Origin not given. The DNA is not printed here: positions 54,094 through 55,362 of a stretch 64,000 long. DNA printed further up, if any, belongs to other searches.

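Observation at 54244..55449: AT-rich secreted ankyrin-repeat gene lying between a tRNA-like T-arm fragment and tRNA-Thr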

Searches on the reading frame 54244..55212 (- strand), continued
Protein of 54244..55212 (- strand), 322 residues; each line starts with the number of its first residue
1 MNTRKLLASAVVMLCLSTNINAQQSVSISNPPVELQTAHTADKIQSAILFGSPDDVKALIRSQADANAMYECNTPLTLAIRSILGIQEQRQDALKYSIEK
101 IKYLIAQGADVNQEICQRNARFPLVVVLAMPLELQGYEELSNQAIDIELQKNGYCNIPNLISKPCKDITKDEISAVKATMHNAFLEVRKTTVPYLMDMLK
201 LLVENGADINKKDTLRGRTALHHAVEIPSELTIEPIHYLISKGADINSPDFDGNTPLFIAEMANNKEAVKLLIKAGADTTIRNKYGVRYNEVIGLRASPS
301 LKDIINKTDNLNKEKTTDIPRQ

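Call 27: find_encoding_contigs(protein=P0019, flank=6000, max_places=4)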
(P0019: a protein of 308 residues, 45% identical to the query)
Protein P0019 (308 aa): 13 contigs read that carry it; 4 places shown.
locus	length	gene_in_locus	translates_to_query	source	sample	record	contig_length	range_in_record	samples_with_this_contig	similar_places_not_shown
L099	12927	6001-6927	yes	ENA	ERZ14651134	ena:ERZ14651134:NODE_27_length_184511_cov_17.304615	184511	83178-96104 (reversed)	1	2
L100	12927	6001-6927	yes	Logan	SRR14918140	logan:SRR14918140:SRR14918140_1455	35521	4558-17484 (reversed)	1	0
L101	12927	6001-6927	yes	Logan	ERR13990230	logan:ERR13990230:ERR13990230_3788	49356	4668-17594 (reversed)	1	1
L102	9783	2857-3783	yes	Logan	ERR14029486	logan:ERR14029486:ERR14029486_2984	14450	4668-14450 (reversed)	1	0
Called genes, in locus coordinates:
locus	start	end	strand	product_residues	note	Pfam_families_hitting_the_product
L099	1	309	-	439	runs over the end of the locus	PF13173:AAA_14, PF13635:DUF4143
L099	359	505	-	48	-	-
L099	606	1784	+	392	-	PF02826:2-Hacid_dh_C (faint), PF00670:AdoHcyase_NAD (weak)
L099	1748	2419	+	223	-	-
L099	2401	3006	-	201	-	PF01712:dNK, PF13521:AAA_28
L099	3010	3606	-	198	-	-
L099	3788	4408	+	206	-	-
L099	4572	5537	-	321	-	PF13606:Ank_3 (faint), PF12796:Ank_2, PF13637:Ank_4, PF13857:Ank_5 (weak), PF00023:Ank (weak)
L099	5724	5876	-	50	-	-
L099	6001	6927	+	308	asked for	PF13637:Ank_4 (faint), PF13857:Ank_5 (faint), PF13606:Ank_3 (faint), PF12796:Ank_2, PF00023:Ank (weak)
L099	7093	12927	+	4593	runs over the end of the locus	PF26745:SPM, PF00353:HemolysinCabind, PF00353:HemolysinCabind, PF00353:HemolysinCabind, PF06594:HCBP_related, PF06594:HCBP_related, PF00353:HemolysinCabind, PF06594:HCBP_related, +15 more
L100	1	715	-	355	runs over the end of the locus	PF00534:Glycos_transf_1, PF13692:Glyco_trans_1_4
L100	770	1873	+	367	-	-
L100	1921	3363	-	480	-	PF25984:BSH_YknX (weak), PF25988:HH_CyaD (faint), PF25994:HH_AprE, PF26002:Beta-barrel_AprE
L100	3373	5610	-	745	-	PF03412:Peptidase_C39, PF00664:ABC_membrane, PF00005:ABC_tran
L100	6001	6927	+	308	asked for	PF13637:Ank_4 (faint), PF13857:Ank_5 (faint), PF13606:Ank_3 (faint), PF12796:Ank_2, PF00023:Ank (weak)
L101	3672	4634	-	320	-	PF13606:Ank_3 (faint), PF12796:Ank_2, PF13637:Ank_4, PF13857:Ank_5 (weak), PF00023:Ank (weak)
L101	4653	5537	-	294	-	PF00023:Ank (faint), PF13606:Ank_3 (faint), PF13857:Ank_5 (faint), PF12796:Ank_2, PF13637:Ank_4 (weak)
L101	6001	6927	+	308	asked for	PF13637:Ank_4 (faint), PF13857:Ank_5 (faint), PF13606:Ank_3 (faint), PF12796:Ank_2, PF00023:Ank (weak)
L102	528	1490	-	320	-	PF13606:Ank_3 (faint), PF12796:Ank_2, PF13637:Ank_4, PF13857:Ank_5 (weak), PF00023:Ank (weak)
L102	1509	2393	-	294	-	PF00023:Ank (faint), PF13606:Ank_3 (faint), PF13857:Ank_5 (faint), PF12796:Ank_2, PF13637:Ank_4 (weak)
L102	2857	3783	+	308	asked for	PF13637:Ank_4 (faint), PF13857:Ank_5 (faint), PF13606:Ank_3 (faint), PF12796:Ank_2, PF00023:Ank (weak)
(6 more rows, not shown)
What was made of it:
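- Tandem arrays of 2-3 ANK paralogs (call 27) resemble immunity-gene arrays.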

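Call 32: search_protein_families(library=pfam, proteins=[L009:145-855:+, L009:1017-1424:+], max_evalue=0.01)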
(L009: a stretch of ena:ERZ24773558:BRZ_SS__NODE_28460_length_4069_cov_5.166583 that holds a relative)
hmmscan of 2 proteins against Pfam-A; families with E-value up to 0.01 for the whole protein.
L009:145-855:+ (236 aa): 0 families

L009:1017-1424:+ (135 aa): 0 families

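Call 33: search_protein_families(library=pfam, proteins=[L096:7015-12483:+, L096:4654-5148:+, L096:5298-5825:+, L096:5841-5951:+, L091:7045-8025:-, L091:2820-4313:+, L091:6721-6864:-], max_evalue=0.01)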
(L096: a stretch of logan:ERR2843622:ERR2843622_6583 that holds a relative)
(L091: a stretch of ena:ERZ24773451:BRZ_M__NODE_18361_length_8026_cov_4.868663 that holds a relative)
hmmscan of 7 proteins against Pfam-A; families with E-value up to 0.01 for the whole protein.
L096:7015-12483:+ (1822 aa): 2 families
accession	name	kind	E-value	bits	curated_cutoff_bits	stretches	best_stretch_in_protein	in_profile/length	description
PF00353.25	HemolysinCabind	-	8.8e-61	201.8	23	13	1646-1679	3-36/36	RTX calcium-binding nonapeptide repeat (4 copies)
PF06594.17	HCBP_related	-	2.2e-26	91.9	21.4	3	1736-1775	1-40/42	Haemolysin-type calcium binding protein related domain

L096:4654-5148:+ (164 aa): 0 families

L096:5298-5825:+ (175 aa): 0 families

L096:5841-5951:+ (36 aa): 0 families

L091:7045-8025:- (326 aa): 5 families
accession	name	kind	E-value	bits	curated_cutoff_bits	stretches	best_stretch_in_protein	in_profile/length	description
PF13637.12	Ank_4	-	7.3e-19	67.9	22.7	2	252-289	13-50/50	Ankyrin repeats (many copies)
PF12796.13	Ank_2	-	1.1e-17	64.7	27.3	2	212-294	10-85/90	Ankyrin repeats (3 copies)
PF00023.36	Ank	-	1.6e-15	56.8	21.1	2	234-267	3-33/33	Ankyrin repeat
PF13606.12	Ank_3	-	1.9e-12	46.5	22.3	0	268-293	1-26/30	Ankyrin repeat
PF13857.12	Ank_5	-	0.0006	20.6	27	0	235-273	18-53/56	Ankyrin repeats (many copies)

L091:2820-4313:+ (497 aa): 0 families

L091:6721-6864:- (47 aa): 0 families

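Call 43: find_encoding_contigs(protein=P0030, flank=7000, max_places=2)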
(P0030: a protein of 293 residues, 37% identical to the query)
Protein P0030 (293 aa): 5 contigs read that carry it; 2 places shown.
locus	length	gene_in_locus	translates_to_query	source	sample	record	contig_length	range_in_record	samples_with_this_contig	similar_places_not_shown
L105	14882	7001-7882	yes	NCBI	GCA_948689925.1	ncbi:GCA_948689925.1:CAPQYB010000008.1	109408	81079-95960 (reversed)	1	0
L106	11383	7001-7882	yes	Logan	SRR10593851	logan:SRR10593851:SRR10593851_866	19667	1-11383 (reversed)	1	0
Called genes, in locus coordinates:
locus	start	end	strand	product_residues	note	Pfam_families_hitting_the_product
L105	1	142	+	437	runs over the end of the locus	PF01637:ATPase_2 (faint), PF13173:AAA_14, PF13635:DUF4143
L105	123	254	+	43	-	-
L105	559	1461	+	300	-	-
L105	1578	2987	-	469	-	-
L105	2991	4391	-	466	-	PF25917:BSH_RND (weak), PF25984:BSH_YknX (weak), PF25988:HH_CyaD (weak), PF25994:HH_AprE, PF26002:Beta-barrel_AprE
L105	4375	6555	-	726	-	PF03412:Peptidase_C39, PF00664:ABC_membrane, PF02463:SMC_N (faint), PF00005:ABC_tran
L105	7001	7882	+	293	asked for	PF00023:Ank (faint), PF13606:Ank_3 (faint), PF13637:Ank_4 (faint), PF13857:Ank_5 (faint), PF12796:Ank_2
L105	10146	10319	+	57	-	-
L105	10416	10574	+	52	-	-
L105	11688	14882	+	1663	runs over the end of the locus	PF00353:HemolysinCabind, PF06594:HCBP_related (weak), PF00353:HemolysinCabind, PF06594:HCBP_related, PF00353:HemolysinCabind, PF06594:HCBP_related (weak), PF00353:HemolysinCabind, PF06594:HCBP_related (weak), +2 more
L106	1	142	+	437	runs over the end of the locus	PF01637:ATPase_2 (faint), PF13173:AAA_14, PF13635:DUF4143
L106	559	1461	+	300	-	-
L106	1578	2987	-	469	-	-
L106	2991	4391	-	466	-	PF25917:BSH_RND (weak), PF25984:BSH_YknX (weak), PF25988:HH_CyaD (weak), PF25994:HH_AprE, PF26002:Beta-barrel_AprE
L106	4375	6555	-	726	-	PF03412:Peptidase_C39, PF00664:ABC_membrane, PF02463:SMC_N (faint), PF00005:ABC_tran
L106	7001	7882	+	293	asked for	PF00023:Ank (faint), PF13606:Ank_3 (faint), PF13637:Ank_4 (faint), PF13857:Ank_5 (faint), PF12796:Ank_2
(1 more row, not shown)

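Call 44: find_encoding_contigs(protein=P0033, flank=7000, max_places=2)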
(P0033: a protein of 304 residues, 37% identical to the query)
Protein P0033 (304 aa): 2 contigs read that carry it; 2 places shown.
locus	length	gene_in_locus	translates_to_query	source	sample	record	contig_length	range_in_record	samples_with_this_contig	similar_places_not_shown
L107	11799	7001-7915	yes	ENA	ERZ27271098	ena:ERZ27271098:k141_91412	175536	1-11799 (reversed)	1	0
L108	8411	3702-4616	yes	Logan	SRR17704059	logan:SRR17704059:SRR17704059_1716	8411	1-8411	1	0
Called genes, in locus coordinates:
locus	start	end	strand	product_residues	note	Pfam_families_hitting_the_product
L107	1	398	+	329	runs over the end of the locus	-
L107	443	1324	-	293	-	PF01625:PMSR, PF01641:SelR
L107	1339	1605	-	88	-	PF01258:zf-dskA_traR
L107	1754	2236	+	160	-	-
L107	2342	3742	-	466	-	PF25984:BSH_YknX (weak), PF25988:HH_CyaD (faint), PF25994:HH_AprE, PF26002:Beta-barrel_AprE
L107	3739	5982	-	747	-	PF03412:Peptidase_C39, PF02463:SMC_N (faint), PF00664:ABC_membrane, PF00005:ABC_tran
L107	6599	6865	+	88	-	-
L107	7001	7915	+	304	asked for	PF00023:Ank (faint), PF13606:Ank_3 (faint), PF13637:Ank_4 (faint), PF12796:Ank_2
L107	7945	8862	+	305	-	-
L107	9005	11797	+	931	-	?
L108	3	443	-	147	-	?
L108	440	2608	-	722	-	PF03412:Peptidase_C39, PF02463:SMC_N (faint), PF00664:ABC_membrane, PF00005:ABC_tran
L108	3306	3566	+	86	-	-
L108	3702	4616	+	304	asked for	PF00023:Ank (faint), PF13606:Ank_3 (faint), PF13637:Ank_4 (faint), PF12796:Ank_2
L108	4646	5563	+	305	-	-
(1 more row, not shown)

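Call 45: find_encoding_contigs(protein=P0036, flank=7000, max_places=2)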
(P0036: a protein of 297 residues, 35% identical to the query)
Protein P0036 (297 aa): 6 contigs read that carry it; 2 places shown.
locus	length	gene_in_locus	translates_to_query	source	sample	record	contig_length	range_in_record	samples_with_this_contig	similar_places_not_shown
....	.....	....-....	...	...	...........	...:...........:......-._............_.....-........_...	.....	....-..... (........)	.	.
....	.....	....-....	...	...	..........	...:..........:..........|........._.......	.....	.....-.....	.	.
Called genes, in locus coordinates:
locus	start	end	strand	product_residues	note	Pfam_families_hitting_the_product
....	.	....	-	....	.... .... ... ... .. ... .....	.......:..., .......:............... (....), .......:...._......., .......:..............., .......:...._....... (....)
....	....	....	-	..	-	-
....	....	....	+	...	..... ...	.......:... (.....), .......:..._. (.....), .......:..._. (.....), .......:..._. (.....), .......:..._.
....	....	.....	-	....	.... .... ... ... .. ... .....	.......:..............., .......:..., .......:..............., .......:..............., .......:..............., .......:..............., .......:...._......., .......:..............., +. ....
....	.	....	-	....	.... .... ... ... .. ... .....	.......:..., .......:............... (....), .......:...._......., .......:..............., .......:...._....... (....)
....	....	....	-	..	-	-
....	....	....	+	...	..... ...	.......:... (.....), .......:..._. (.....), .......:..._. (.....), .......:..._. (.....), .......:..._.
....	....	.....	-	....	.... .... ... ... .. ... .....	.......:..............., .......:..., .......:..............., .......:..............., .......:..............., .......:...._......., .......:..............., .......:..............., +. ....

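Call 50: search_solved_structures(query=A2, max_evalue=0.001)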
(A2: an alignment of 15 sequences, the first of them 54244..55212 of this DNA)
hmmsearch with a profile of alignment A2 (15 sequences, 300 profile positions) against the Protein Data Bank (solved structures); distinct sequences matched with E-value up to 0.001: 494 (the best 60 are shown).
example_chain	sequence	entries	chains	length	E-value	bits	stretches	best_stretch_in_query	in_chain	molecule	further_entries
4rlv_A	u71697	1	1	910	8.5e-91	307.3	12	187-276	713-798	Ankyrin-1, Ankyrin-2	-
6mol_A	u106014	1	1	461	1.7e-84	286.6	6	183-268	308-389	Monoextended DARPin R12 (M_R12)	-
5le2_A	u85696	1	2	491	2.9e-76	259.6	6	186-265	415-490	DDD_D12_15_D12_15_D12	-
5leb_A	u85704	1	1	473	3.2e-76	259.4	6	186-265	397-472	DDD_D12_06_D12_06_D12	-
5lel_A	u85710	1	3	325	1.5e-74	253.9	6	186-268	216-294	DD_Off7_10_3G124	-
5lec_A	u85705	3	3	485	1.1e-73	251.2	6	189-267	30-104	DDD_D12_12_D12_12_D12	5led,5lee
5lem_A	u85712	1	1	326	3.9e-72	246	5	186-267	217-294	DD_Off7_11_3G124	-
7tw3_G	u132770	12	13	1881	6.6e-72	245.3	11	187-272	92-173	Ankyrin-1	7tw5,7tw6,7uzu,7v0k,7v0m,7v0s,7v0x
7ptx_A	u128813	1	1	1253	1.1e-71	244.5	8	187-273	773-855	Alpha-latrocrustotoxin-Lt1a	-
4qfv_A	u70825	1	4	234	2.3e-69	236.9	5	186-265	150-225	ANK-N5C-281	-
6ne1_B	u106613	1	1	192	6e-69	235.6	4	187-270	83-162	Pfs, NACHT and Ankyrin domain protein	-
5y4d_A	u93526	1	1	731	4e-67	229.6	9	187-269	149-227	Ankyrin-1,Ankyrin-2,Ankyrin-2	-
6ar6_B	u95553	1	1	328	1.7e-66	227.5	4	186-282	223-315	DLD-4 darpin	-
5le9_A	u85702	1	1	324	1.9e-65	224.1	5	186-269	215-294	DD_Off7_09_3G124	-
5lea_A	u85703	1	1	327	4.4e-65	222.9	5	186-270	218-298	DD_Off7_12_3G124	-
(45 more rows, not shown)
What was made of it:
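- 54355..54624 (-): Three canonical ankyrin repeats (residues 197-286). PDB profile hits align to profile positions ~186-277 of the alignment (call 50).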

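Call 64: predict_structure(alignment_id=A3)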
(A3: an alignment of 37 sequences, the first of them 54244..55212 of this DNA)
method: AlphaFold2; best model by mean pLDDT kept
length: 322 residues; sequences in the alignment: 37
mean_pLDDT: 83.6   pTM: 0.78
mean pLDDT of the five models: 83.6, 82.6, 81.8, 81.6, 80.3
residues with pLDDT >= 90: 192; 70-90: 71; 50-70: 18; < 50: 41
segments of 3 or more residues with pLDDT < 50: 1-36, 318-322
pLDDT, mean of each block of 10 residues (from residue 1): 38 37 35 50 91 95 90 95 85 93 98 88 95 90 88 83 91 91 90 96 98 96 93 95 98 97 95 98 96 71 71 53 41
secondary structure, 60 per line:
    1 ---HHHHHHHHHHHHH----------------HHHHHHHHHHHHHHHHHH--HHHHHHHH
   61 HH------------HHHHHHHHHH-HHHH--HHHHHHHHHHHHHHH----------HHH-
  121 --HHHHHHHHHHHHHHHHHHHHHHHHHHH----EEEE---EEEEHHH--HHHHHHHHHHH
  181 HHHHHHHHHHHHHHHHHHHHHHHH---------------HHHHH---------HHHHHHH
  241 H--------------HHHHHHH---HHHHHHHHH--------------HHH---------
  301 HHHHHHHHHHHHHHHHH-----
elements in order: H4-16 H33-50 H53-62 H75-84 H86-89 H92-106 H123-149 E154-157 E161-164 H170-204 H220-224 H234-241 H256-262 H266-274 H301-317
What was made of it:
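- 55147..55212 (-): Codons 1-22: Sec-type signal peptide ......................, predicted cleavage after INA. AF2 pLDDT is below 50 for residues 1-36 (call 64).
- On Ankyrin-repeat protein (Pfam PF00023 / PF12796): The AF2 model has pLDDT 83.6 (call 64).
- Confident all-ANK model (call 64).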

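Call 66: fold_search(model_id=the predicted structure, library=pdb)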
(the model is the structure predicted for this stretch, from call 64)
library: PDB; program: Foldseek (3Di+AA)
matches with E <= 10: 1109; with E <= 0.001: 671
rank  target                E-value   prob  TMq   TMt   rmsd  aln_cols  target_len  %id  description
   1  5lel_A                4.5e-10  1.00  0.27  0.28  20.2       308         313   23  Crystal structure of DARPin-DARPin rigid fusion, variant DD_Off7_10_3G124 in complex with Maltose-binding Protein and  (released 2017-11-15)
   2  6mok_A                7.4e-10  1.00  0.28  0.31  22.5       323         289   21  Dimeric DARPin A_distance_R7 complex with EpoR (released 2019-06-05)
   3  5lel_G                9.0e-10  1.00  0.27  0.28  20.3       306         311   24  Crystal structure of DARPin-DARPin rigid fusion, variant DD_Off7_10_3G124 in complex with Maltose-binding Protein and  (released 2017-11-15)
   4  6moi_A                9.5e-10  1.00  0.38  0.52  17.1       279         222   24  Dimeric DARPin C_angle_R5 complex with EpoR (released 2019-06-05)
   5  5lec                  1.2e-09  1.00  0.27  0.18  23.9       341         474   22  Crystal structure of DARPin-DARPin rigid fusion, variant DDD_D12_12_D12_12_D12 (released 2017-08-02)
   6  5le7_A                1.3e-09  1.00  0.28  0.28  26.0       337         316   21  Crystal structure of DARPin-DARPin rigid fusion, variant DD_D12_13_D12 (released 2017-08-02)
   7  5le7_B                1.3e-09  1.00  0.27  0.27  25.3       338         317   22  Crystal structure of DARPin-DARPin rigid fusion, variant DD_D12_13_D12 (released 2017-08-02)
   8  6f5e_A                1.6e-09  1.00  0.27  0.28  21.2       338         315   22  Crystal structure of DARPin-DARPin rigid fusion, variant DD_D12_10_47 in complex JNK1a1 and JIP1 peptide (released 2017-12-13)
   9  5le3_A                1.8e-09  1.00  0.28  0.30  22.4       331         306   21  Crystal structure of DARPin-DARPin rigid fusion, variant DD_D12_09_D12 (released 2017-08-02)
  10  5le9                  2.1e-09  1.00  0.28  0.29  25.2       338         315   22  Crystal structure of DARPin-DARPin rigid fusion, variant DD_Off7_09_3G124 (released 2017-08-02)
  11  6ne4_B                2.4e-09  1.00  0.46  0.75  14.3       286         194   23  Designed repeat protein specifically in complex with Fz7CRD (released 2019-05-15)
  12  6moj_A                2.4e-09  1.00  0.38  0.52  17.1       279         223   24  Dimeric DARPin A_angle_R5 complex with EpoR (released 2019-06-05)
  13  5le4                  2.8e-09  1.00  0.27  0.27  16.6       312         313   23  Crystal structure of DARPin-DARPin rigid fusion, variant DD_D12_11_D12 (released 2017-08-02)
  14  5lee                  3.0e-09  1.00  0.27  0.18  20.2       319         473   21  Crystal structure of DARPin-DARPin rigid fusion, variant DDD_D12_12_D12_12_D12 (released 2017-08-02)
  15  5lem_A                3.5e-09  1.00  0.27  0.27  15.5       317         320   25  Crystal structure of DARPin-DARPin rigid fusion, variant DD_Off7_11_3G124 in complex with Maltose-binding Protein and  (released 2017-08-02)
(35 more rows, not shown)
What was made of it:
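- On Ankyrin-repeat protein (Pfam PF00023 / PF12796): Foldseek hits to DARPins and ankyrins have probability 1.00 (call 66).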
